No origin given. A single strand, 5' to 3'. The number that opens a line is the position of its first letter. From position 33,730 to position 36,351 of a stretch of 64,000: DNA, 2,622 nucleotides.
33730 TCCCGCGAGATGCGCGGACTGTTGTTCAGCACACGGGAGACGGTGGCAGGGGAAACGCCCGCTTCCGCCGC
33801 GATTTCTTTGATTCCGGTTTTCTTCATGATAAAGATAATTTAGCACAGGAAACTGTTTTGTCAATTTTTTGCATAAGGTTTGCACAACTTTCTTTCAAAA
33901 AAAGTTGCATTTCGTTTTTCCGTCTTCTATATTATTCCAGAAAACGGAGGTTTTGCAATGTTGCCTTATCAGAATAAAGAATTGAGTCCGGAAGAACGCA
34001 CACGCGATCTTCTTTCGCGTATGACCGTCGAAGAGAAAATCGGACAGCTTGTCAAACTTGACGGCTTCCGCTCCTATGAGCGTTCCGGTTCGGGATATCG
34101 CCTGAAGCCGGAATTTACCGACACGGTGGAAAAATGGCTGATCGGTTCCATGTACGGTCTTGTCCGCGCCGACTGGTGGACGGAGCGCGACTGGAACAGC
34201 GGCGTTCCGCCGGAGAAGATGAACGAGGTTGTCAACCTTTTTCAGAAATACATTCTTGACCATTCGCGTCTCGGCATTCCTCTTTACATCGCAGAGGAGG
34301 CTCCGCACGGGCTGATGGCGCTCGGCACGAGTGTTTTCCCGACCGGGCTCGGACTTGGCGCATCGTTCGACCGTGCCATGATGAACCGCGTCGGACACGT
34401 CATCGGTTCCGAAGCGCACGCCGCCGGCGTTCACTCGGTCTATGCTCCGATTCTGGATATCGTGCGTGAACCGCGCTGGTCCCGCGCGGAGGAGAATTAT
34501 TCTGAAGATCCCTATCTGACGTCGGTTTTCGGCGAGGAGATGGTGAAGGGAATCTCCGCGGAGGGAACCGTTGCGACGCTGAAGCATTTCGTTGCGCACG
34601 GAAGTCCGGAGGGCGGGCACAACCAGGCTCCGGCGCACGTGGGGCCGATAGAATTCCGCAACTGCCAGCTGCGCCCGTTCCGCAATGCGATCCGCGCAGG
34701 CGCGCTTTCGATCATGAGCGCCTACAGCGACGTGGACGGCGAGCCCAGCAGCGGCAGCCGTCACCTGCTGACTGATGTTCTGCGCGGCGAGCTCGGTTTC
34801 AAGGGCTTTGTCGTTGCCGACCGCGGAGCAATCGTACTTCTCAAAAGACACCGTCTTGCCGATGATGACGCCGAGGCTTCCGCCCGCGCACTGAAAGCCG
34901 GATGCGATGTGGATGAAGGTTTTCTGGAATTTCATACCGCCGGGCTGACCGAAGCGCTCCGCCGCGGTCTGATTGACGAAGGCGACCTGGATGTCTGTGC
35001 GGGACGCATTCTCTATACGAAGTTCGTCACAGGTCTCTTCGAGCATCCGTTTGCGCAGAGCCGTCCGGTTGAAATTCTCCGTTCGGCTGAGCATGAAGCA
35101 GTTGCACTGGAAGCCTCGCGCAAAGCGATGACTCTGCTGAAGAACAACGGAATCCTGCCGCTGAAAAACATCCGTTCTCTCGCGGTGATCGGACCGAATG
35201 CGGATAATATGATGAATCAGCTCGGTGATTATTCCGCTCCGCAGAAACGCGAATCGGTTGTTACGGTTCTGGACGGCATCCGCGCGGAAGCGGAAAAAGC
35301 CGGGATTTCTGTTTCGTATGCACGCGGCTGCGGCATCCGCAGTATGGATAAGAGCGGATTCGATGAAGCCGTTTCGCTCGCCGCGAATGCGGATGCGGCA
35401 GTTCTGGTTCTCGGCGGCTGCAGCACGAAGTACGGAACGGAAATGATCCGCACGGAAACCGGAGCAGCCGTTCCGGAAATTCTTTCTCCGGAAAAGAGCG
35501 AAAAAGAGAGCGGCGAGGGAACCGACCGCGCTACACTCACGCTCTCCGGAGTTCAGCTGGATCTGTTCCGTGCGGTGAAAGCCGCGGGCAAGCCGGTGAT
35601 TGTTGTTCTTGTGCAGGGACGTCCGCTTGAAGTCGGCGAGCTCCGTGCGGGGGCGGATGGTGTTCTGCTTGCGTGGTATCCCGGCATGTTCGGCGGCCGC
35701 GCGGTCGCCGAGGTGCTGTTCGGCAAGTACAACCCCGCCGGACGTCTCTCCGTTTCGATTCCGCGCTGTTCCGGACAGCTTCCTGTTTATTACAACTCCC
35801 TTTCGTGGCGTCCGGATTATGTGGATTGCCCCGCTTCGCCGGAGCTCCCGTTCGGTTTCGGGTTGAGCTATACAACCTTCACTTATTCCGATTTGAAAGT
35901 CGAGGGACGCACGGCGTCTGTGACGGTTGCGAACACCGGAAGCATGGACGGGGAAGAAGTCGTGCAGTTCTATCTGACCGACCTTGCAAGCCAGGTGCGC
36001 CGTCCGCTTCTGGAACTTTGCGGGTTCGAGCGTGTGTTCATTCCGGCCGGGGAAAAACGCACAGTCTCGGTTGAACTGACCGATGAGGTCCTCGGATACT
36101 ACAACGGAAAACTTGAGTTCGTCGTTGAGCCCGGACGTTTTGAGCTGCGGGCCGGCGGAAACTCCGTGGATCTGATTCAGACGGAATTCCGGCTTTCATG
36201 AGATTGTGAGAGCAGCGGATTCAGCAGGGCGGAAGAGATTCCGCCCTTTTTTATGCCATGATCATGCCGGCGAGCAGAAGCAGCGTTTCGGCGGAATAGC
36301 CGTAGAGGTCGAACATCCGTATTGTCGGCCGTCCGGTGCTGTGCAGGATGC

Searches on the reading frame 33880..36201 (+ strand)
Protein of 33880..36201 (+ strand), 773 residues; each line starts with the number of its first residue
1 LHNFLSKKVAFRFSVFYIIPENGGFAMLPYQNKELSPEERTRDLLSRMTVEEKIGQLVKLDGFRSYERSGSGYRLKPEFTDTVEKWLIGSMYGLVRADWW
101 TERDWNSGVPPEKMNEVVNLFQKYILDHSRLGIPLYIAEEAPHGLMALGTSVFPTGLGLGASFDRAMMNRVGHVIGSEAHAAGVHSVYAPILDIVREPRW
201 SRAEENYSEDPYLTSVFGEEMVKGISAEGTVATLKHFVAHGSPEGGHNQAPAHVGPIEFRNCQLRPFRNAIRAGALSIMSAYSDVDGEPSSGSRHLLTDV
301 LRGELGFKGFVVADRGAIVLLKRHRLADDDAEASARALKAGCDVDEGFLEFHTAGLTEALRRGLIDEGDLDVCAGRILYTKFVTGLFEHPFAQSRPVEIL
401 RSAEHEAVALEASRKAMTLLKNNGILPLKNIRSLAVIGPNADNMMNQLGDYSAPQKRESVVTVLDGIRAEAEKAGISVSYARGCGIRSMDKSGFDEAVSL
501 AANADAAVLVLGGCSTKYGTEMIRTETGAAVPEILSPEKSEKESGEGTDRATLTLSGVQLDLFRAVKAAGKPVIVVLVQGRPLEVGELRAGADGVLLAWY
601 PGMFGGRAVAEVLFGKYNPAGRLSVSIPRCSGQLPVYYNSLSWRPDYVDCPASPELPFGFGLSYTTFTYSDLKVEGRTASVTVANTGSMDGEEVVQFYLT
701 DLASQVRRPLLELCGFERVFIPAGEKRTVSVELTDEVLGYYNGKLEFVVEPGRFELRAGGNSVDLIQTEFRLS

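Call 73: search_protein_families(library=pfam, proteins=[window:33880-36201:+], max_evalue=0.0001)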
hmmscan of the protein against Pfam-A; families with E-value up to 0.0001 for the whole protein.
window:33880-36201:+ (773 aa): 3 families
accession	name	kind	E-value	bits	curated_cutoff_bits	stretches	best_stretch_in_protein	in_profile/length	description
PF00933.27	Glyco_hydro_3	-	1.6e-61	208.9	27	1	49-376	1-312/316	Glycosyl hydrolase family 3 N terminal domain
PF01915.27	Glyco_hydro_3_C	-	3.9e-51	174.3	31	1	417-664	1-200/200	Glycosyl hydrolase family 3 C-terminal domain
PF14310.12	Fn3-like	-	1.2e-19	70.6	25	1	693-762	1-71/71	Fibronectin type III-like domain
